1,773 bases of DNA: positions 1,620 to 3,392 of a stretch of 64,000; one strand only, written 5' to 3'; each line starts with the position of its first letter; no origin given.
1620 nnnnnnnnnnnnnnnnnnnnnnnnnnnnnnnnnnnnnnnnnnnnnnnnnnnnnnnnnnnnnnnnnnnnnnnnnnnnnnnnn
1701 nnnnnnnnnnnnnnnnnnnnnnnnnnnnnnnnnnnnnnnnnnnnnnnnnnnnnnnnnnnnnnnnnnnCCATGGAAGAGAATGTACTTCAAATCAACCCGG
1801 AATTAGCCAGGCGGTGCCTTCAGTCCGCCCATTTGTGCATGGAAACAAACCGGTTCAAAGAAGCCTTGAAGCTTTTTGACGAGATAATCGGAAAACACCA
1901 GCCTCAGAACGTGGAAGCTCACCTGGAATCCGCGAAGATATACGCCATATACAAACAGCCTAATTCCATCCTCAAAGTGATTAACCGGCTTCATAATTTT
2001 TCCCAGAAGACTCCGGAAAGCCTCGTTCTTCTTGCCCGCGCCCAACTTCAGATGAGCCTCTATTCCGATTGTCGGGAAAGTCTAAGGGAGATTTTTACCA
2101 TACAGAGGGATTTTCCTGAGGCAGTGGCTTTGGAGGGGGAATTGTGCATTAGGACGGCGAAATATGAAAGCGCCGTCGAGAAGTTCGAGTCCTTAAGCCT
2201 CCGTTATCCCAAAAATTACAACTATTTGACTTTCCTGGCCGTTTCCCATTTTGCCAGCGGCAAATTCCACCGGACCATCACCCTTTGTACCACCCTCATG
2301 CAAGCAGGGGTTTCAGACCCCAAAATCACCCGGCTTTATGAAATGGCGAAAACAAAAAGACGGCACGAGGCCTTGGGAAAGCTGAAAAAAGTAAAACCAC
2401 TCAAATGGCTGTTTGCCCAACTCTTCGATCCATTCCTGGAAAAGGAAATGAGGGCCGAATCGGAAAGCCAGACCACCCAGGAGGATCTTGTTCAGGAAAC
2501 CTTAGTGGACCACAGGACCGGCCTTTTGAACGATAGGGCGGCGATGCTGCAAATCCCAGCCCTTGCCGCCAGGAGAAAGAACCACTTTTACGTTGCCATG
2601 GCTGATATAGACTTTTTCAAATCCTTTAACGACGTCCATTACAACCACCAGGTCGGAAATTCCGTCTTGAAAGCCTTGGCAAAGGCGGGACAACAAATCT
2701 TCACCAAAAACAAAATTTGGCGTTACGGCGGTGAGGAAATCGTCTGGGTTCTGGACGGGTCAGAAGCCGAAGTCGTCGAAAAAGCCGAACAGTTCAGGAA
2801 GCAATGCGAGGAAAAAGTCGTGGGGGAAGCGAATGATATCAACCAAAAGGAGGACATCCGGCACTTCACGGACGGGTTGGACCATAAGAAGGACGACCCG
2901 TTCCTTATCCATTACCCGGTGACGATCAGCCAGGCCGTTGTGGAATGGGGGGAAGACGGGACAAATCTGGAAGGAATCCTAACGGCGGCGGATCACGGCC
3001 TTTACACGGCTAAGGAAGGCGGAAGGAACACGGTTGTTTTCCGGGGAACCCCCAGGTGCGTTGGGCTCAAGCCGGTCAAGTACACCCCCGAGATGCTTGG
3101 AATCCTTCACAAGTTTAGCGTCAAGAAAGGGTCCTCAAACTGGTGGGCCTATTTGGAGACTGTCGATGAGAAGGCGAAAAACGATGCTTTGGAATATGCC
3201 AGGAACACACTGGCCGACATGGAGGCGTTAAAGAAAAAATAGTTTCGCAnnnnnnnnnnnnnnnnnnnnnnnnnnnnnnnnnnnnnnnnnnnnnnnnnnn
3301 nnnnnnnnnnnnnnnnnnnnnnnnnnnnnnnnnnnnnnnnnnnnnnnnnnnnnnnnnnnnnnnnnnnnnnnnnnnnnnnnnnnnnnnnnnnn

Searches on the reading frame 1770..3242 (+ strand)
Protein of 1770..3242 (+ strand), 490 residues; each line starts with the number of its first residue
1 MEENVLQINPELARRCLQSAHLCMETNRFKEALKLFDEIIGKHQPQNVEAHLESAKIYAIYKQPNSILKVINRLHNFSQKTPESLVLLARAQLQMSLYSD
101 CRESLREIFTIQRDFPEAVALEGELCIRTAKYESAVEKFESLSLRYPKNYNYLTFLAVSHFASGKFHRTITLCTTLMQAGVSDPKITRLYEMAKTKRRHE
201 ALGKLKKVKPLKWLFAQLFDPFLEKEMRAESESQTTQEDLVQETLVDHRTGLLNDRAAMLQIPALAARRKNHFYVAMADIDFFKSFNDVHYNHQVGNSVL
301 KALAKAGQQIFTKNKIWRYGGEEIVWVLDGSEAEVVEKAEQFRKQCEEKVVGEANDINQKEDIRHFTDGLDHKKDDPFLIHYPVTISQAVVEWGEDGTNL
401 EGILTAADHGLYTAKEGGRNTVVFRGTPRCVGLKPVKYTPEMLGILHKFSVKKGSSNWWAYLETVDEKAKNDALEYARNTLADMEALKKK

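Call 57: search_protein_families(library=pfam, proteins=[window:1770-3242:+], max_evalue=0.01)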
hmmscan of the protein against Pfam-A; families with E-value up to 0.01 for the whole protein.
window:1770-3242:+ (490 aa): 11 families
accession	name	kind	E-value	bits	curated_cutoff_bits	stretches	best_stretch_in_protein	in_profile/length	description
PF00990.26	GGDEF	-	7.5e-18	65.2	23.8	1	245-350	2-114/161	Diguanylate cyclase, GGDEF domain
PF14559.12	TPR_19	-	1.2e-09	38.8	25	1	3-46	15-58/68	Tetratricopeptide repeat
PF12895.13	ANAPC3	-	7.1e-08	33.1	27.2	1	26-107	2-81/82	Anaphase-promoting complex, cyclosome, subunit 3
PF13428.12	TPR_14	-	2e-06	28.4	23.5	0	17-56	5-43/44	Tetratricopeptide repeat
PF25063.1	ARM_TT21_C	-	4.5e-06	27.1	35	1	25-187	33-201/209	Tetratricopeptide repeat protein 21 C-terminal ARM domain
PF13432.12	TPR_16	-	4.9e-05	24.1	32.7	0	24-59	8-42/65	Tetratricopeptide repeat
PF07719.23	TPR_2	-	0.00057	20.2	27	0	20-39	8-27/34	Tetratricopeptide repeat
PF25058.1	ARM_TT21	-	0.0015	19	27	0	10-63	91-143/155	Tetratricopeptide repeat protein 21 ARM repeat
PF25064.1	ARM_TT21_5th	-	0.0046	17.7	27.8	0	121-178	6-63/117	TT21 fifth ARM repeats domain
PF13176.12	TPR_7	-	0.0057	17.1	27.9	0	16-38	2-24/36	Tetratricopeptide repeat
PF25062.1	ARM_TT21_N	-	0.0074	16.5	40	0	27-96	150-216/222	Tetratricopeptide repeat protein 21 N-terminal ARM repeat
